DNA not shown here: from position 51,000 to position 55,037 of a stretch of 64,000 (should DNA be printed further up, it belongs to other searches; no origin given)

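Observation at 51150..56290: Cytochrome-c-linked beta-propeller dehydrogenase with fused DUF1080 domain, next to a double-DUF1080 secreted protein: possible periplasmic 3-keto-glycoside pathway module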

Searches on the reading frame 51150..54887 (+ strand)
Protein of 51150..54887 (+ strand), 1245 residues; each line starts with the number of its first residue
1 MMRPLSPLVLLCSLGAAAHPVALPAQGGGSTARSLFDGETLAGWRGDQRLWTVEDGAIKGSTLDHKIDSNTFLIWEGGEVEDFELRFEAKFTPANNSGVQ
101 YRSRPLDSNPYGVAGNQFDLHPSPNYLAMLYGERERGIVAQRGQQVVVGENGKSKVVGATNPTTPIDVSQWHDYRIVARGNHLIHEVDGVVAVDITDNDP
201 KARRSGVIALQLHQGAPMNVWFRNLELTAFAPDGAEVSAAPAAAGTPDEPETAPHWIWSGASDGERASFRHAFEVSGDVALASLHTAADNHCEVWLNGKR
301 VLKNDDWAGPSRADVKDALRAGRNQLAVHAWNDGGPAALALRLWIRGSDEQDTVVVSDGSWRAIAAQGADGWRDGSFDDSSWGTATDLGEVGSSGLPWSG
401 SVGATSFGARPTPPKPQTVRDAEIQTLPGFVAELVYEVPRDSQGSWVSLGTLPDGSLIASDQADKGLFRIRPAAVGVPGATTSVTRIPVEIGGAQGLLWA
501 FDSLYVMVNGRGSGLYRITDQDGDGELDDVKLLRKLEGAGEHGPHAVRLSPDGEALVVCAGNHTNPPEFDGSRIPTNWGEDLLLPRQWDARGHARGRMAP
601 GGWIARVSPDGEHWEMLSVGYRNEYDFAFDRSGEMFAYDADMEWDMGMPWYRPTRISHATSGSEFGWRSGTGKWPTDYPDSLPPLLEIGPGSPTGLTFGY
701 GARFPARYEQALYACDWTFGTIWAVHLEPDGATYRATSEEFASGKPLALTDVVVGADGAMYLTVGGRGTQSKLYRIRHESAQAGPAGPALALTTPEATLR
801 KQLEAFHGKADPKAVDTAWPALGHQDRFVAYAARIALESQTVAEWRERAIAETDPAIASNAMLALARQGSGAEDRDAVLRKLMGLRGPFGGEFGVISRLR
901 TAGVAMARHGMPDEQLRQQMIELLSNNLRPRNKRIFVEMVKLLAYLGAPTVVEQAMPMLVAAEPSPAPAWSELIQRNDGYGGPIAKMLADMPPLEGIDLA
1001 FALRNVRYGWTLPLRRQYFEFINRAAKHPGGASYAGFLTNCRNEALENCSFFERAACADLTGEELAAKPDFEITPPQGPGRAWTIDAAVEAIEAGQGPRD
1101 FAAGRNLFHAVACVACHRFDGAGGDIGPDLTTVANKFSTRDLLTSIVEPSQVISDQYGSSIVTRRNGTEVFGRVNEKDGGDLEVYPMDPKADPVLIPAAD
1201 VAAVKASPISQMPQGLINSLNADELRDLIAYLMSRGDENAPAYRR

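Call 5: search_protein_families(library=pfam, proteins=[window:51150-54887:+], max_evalue=0.01)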
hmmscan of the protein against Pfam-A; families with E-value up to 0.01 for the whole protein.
window:51150-54887:+ (1245 aa): 5 families
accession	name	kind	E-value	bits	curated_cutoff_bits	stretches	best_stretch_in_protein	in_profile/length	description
PF06439.18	3keto-disac_hyd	-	3.4e-39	135.3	26.8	1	32-227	2-186/187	3-keto-disaccharide hydrolase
PF00034.26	Cytochrom_C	-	7.8e-08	34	21.3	1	1102-1142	2-42/90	Cytochrome c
PF02837.24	Glyco_hydro_2_N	-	7.1e-05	23.2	28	1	287-334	90-139/169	Glycosyl hydrolases family 2, sugar binding domain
PF22666.2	Glyco_hydro_2_N2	-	0.0011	19.5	27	1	289-329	76-116/167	Glycosyl hydrolase 2 galactose-binding domain-like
PF13442.11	Cytochrome_CBB3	-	0.0013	19.4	27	0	1101-1144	3-39/68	Cytochrome C oxidase, cbb3-type, subunit III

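Call 7: search_protein_families(library=ncbifam, proteins=[window:51150-54887:+], max_evalue=0.01)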
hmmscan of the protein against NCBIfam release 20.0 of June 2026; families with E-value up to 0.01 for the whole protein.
window:51150-54887:+ (1245 aa): 7 families
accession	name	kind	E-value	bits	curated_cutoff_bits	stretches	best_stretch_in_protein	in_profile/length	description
TIGR02603.1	CxxCH_TIGR02603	domain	3.8e-28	98.2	68.15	1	1100-1234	2-133/134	putative heme-binding domain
TIGR02604.1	Piru_Ver_Nterm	subfamily_domain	3e-20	72.9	122.2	1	494-762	74-336/367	PVC-type heme-binding CxxCH protein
NF041573.1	rhamnosid_Stmyc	equivalog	3.1e-17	61.7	1720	1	238-399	122-292/1028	alpha-L-rhamnosidase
TIGR04485.1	thiosulf_SoxX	equivalog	7.5e-08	33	61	1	1112-1155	4-51/78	sulfur oxidation c-type cytochrome SoxX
NF045579.1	rhamnoside_JR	domain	0.0021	18.2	50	1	290-332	70-110/123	glycosylhydrolase-like jelly roll fold domain-containing protein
NF050122.1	bc1_QcrC_actin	exception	0.0023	17.3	200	0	1096-1126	133-160/253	cytochrome bc1 complex diheme cytochrome c subunit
NF040971.1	cytc_ExtS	equivalog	0.0031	16.8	100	1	1101-1155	78-132/262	selenite/tellurite reduction operon c-type cytochrome lipoprotein ExtS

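Call 10: find_homologous_proteins(query=window:51150-54887:+, max_evalue=1e-10)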
Query window:51150-54887:+ (1245 aa): 264 proteins with E <= 1e-10 among 8000 candidates; the best 120 are listed.
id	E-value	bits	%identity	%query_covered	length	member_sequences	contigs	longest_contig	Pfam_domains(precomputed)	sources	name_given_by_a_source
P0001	0.0e+0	2841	100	98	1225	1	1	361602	PF06439.19,PF00034.27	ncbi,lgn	-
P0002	0.0e+0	1900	67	97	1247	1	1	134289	PF06439.19,PF00034.27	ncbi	ncbi:MAG: family 16 glycoside hydrolase [Planctomycetota bacterium]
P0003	0.0e+0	1259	48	98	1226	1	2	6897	PF06439.19,PF00034.27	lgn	-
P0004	0.0e+0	1205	47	100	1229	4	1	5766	PF06439.19,PF00034.27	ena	-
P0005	0.0e+0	1199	47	100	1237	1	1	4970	PF06439.19,PF00034.27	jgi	jgi:putative heme-binding domain-containing protein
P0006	0.0e+0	1199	47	98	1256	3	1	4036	PF06439.19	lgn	-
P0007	0.0e+0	1188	54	65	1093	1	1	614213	PF06439.19,PF00034.27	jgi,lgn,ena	-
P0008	0.0e+0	1170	53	67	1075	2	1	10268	PF06439.19,PF00034.27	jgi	-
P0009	0.0e+0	1159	45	97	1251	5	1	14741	PF08531.17,PF06439.19,PF13442.12,PF00034.27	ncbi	-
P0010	0.0e+0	1154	46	97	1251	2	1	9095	PF08531.17,PF06439.19,PF00034.27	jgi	-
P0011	0.0e+0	1153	46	97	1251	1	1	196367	PF08531.17,PF06439.19,PF00034.27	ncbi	-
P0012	0.0e+0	1153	53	66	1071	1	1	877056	PF06439.19,PF00034.27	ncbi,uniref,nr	ncbi:family 16 glycoside hydrolase [Bythopirellula polymerisocia]|uniref:Cytochrome c n=1 Tax=Bythop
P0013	0.0e+0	1153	45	100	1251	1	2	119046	PF06439.19,PF00034.27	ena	-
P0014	0.0e+0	1151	45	100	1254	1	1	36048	PF06439.19,PF00034.27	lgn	-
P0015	0.0e+0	1144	52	65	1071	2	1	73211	PF06439.19,PF00034.27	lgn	-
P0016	0.0e+0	1126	45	97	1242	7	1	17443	PF06439.19,PF00034.27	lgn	-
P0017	0.0e+0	1126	45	97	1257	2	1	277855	PF08531.17,PF06439.19,PF00034.27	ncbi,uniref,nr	ncbi:family 16 glycoside hydrolase [Allorhodopirellula heiligendammensis]|uniref:Cytochrome c n=1 Ta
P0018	0.0e+0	1123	47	99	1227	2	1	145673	PF06439.19,PF00034.27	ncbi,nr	ncbi:MAG: DUF1080 domain-containing protein [Planctomycetes bacterium]|nr:DUF1080 domain-containing 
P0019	0.0e+0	1120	47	97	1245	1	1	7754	PF06439.19,PF00034.27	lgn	-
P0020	0.0e+0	1119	44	100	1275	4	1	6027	PF06439.19,PF13442.12,PF00034.27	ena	-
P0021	0.0e+0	1113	45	97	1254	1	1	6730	PF06439.19,PF00034.27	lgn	-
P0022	0.0e+0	1110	53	80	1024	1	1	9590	PF00034.27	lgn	-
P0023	0.0e+0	1110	46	97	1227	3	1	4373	PF06439.19,PF13442.12,PF00034.27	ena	-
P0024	0.0e+0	1109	49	67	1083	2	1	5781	PF06439.19,PF00034.27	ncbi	-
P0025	0.0e+0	1104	44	97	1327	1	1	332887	PF06439.19,PF00034.27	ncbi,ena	-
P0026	0.0e+0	1100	43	100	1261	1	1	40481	PF06439.19,PF00034.27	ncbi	-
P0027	0.0e+0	1099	50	65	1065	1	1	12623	PF06439.19,PF13442.12,PF00034.27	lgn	-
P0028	0.0e+0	1099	46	97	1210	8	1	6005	PF06439.19,PF00034.27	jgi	jgi:putative heme-binding domain-containing protein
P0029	0.0e+0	1095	44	97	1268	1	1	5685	PF06439.19,PF00034.27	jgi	jgi:putative heme-binding domain-containing protein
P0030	0.0e+0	1093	50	65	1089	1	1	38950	PF06439.19,PF00034.27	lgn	-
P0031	0.0e+0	1091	46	98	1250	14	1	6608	PF06439.19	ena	-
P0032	0.0e+0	1087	45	96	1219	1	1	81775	PF06439.19,PF00034.27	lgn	-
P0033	0.0e+0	1082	52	80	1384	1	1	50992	PF00034.27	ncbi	-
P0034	0.0e+0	1081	43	100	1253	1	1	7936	PF06439.19,PF00034.27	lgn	-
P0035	0.0e+0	1078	47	98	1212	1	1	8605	PF06439.19,PF00034.27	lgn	-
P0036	0.0e+0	1074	43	97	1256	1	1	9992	PF06439.19,PF00034.27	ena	-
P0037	0.0e+0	1073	46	97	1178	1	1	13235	PF06439.19,PF00034.27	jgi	jgi:putative heme-binding domain-containing protein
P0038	0.0e+0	1072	48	98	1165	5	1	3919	PF06439.19,PF00034.27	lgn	-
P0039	0.0e+0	1064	43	97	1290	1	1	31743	PF06439.19,PF00034.27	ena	-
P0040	0.0e+0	1063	45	96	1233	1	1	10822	PF06439.19,PF00034.27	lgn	-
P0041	0.0e+0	1060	45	97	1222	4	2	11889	PF06439.19,PF00034.27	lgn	-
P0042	0.0e+0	1060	44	99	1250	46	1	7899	PF08531.17,PF06439.19,PF00034.27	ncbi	ncbi:MAG: hypothetical protein RLZZ562_1754 [Planctomycetota bacterium]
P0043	0.0e+0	1048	42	97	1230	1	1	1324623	PF06439.19,PF00034.27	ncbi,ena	-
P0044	0.0e+0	1047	47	97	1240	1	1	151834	PF06439.19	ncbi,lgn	-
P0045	0.0e+0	1044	44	99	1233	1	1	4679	PF06439.19,PF00034.27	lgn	-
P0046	0.0e+0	1038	47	97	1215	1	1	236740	PF06439.19,PF00034.27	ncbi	-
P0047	0.0e+0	1035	43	97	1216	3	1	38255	PF06439.19,PF00034.27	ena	-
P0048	0.0e+0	1033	49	80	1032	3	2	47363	PF13442.12,PF00034.27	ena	-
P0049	0.0e+0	1032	45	97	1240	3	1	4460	PF06439.19,PF00034.27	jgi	jgi:putative heme-binding domain-containing protein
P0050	0.0e+0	1029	45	97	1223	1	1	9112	PF06439.19,PF00034.27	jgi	-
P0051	0.0e+0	1025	41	99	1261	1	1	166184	PF06439.19,PF00034.27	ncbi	ncbi:MAG: family 16 glycoside hydrolase [Verrucomicrobiota bacterium]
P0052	1.6e-298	1012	44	97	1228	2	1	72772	PF06439.19,PF00034.27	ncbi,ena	-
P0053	3.4e-298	1011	46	66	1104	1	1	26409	PF06439.19,PF00034.27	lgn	-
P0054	7.5e-291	986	43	97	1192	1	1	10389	PF06439.19,PF00034.27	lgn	-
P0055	2.0e-290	985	43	80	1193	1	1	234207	PF06439.19,PF00034.27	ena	-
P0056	1.6e-289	982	42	97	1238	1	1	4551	PF06439.19,PF00034.27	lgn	-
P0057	6.4e-289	980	47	66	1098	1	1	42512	PF06439.19,PF00034.27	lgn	-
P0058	9.4e-289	979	42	99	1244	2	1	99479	PF06439.19,PF00034.27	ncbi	ncbi:MAG: family 16 glycoside hydrolase [Planctomycetota bacterium]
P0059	1.3e-288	979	41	98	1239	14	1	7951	PF06439.19,PF00034.27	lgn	-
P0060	9.8e-288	976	40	97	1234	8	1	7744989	PF06439.19,PF00034.27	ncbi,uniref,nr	ncbi:Cytochrome c [Maioricimonas rarisocia]|uniref:Cytochrome c n=1 Tax=Maioricimonas rarisocia TaxI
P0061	2.6e-286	971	41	80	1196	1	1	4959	PF06439.19,PF00034.27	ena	-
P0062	3.7e-286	971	43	97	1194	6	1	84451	PF06439.19,PF00034.27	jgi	jgi:putative heme-binding domain-containing protein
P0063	7.5e-286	970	41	79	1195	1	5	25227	PF06439.19,PF00034.27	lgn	-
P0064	1.8e-284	965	48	66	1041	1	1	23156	PF06439.19,PF00034.27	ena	-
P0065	2.7e-284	965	41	97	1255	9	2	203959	PF06439.19,PF00034.27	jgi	-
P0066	9.9e-284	963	40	79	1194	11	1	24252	PF06439.19,PF00034.27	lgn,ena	-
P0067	2.3e-283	961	45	63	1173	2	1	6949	PF06439.19,PF00034.27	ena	-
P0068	1.2e-281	956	42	96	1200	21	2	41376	PF06439.19,PF23500.2,PF00034.27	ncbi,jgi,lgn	jgi:putative heme-binding domain-containing protein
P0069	7.0e-281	953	42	97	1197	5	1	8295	PF06439.19,PF23500.2,PF00034.27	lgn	-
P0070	1.7e-280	952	42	98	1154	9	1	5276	PF06439.19,PF00034.27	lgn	-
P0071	4.0e-280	951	44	96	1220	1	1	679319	PF06439.19,PF00034.27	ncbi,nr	ncbi:MAG: DUF1080 domain-containing protein [Planctomycetes bacterium]|nr:DUF1080 domain-containing 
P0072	8.2e-280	950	43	99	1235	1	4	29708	PF06439.19,PF00034.27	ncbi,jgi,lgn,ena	-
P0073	9.1e-280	950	40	97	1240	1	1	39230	PF06439.19,PF00034.27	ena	-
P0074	2.4e-279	948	46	67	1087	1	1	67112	PF06439.19,PF00034.27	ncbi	-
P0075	9.8e-279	946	40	100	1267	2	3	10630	PF06439.19,PF00034.27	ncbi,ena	-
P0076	1.2e-278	946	47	60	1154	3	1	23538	PF06439.19,PF00034.27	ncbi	ncbi:MAG: hypothetical protein RL398_1924 [Planctomycetota bacterium]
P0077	1.2e-278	946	41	97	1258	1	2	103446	PF06439.19,PF00034.27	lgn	-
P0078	1.5e-278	946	41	97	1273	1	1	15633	PF06439.19,PF00034.27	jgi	jgi:putative heme-binding domain-containing protein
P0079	1.6e-278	945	41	97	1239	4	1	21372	PF06439.19,PF00034.27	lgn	-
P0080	2.5e-278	945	40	97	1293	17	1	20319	PF06439.19,PF00034.27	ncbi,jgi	ncbi:MAG: putative heme-binding domain-containing protein [Planctomycetaceae bacterium]|jgi:putative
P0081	3.6e-278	944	42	66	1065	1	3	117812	PF06439.19,PF00034.27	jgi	jgi:putative heme-binding domain-containing protein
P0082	4.6e-278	944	42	97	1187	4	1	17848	PF06439.19,PF00034.27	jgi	jgi:putative heme-binding domain-containing protein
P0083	4.9e-278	944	40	100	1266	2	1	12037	PF06439.19,PF00034.27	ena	-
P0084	5.2e-278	944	39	99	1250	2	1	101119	PF06439.19,PF00034.27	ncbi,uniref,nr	ncbi:Cytochrome c [Thalassoglobus neptunius]|uniref:Cytochrome c n=1 Tax=Thalassoglobus neptunius Ta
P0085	6.8e-278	943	44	97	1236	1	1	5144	PF06439.19,PF00034.27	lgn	-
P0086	1.2e-277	943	40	97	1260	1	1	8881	PF06439.19,PF00034.27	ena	-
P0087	1.2e-277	943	41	97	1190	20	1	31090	PF06439.19,PF00034.27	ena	-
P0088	1.7e-277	942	41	99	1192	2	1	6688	PF06439.19,PF23500.2,PF00034.27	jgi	-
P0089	2.1e-277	942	40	100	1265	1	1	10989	PF06439.19,PF00034.27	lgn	-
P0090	2.6e-277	941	45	67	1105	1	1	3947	PF06439.19,PF00034.27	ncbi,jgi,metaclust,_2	metaclust:\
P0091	3.8e-277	941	40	97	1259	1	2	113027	PF06439.19,PF00034.27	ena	-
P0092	1.3e-276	939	42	97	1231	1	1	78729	PF06439.19,PF00034.27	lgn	-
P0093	1.5e-276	939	39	100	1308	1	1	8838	PF06439.19,PF00034.27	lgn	-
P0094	2.0e-276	938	42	97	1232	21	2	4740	PF06439.19,PF00034.27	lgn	-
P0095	3.3e-276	938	40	97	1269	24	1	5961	PF06439.19,PF00034.27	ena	-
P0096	1.7e-275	935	40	97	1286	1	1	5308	PF06439.19,PF00034.27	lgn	-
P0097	4.7e-275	934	41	99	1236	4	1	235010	PF06439.19,PF00034.27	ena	-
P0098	4.9e-275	934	42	97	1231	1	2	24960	PF06439.19,PF00034.27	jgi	jgi:putative heme-binding domain-containing protein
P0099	5.4e-275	934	42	99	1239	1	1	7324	PF06439.19,PF00034.27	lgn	-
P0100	1.4e-274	932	44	66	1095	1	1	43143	PF06439.19,PF00034.27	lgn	-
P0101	5.2e-274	930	45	82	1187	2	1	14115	PF00127.27,PF06439.19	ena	-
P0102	2.0e-273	929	43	97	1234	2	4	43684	PF06439.19,PF00034.27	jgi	-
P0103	3.2e-273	928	39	97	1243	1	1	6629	PF06439.19,PF00034.27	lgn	-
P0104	7.5e-273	927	40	99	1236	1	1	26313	PF06439.19,PF00034.27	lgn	-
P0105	1.7e-272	925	40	97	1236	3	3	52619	PF06439.19,PF00034.27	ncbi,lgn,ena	-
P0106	1.8e-272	925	40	97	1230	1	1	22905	PF06439.19,PF00034.27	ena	-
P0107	2.8e-272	925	40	100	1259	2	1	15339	PF06439.19,PF00034.27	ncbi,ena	-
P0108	1.1e-271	923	42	97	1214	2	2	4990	PF06439.19,PF00034.27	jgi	-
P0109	2.4e-271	922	42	97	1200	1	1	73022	PF06439.19,PF00034.27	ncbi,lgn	-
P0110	4.0e-271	921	41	97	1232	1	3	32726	PF06439.19,PF00034.27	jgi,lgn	jgi:putative heme-binding domain-containing protein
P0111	1.5e-270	919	43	67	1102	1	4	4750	PF06439.19,PF00034.27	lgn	-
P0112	3.1e-270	918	43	67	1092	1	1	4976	PF06439.19,PF00034.27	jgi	jgi:putative heme-binding domain-containing protein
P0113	1.5e-269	916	43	97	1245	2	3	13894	PF06439.19,PF00034.27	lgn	-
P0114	1.6e-269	916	39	97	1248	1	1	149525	PF06439.19,PF00034.27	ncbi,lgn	-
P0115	1.6e-269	916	41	97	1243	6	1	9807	PF06439.19,PF00034.27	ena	-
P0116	5.9e-269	914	40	97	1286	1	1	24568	PF06439.19,PF00034.27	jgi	jgi:putative heme-binding domain-containing protein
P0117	1.2e-268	913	40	97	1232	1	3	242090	PF06439.19,PF00034.27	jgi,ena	jgi:putative heme-binding domain-containing protein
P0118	1.2e-268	913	43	67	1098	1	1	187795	PF06439.19,PF00034.27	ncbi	ncbi:MAG: family 16 glycoside hydrolase [Isosphaeraceae bacterium]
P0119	1.3e-268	913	39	100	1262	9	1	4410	PF06439.19,PF00034.27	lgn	-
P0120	6.3e-268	910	44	67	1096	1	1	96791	PF06439.19,PF00034.27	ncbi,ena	-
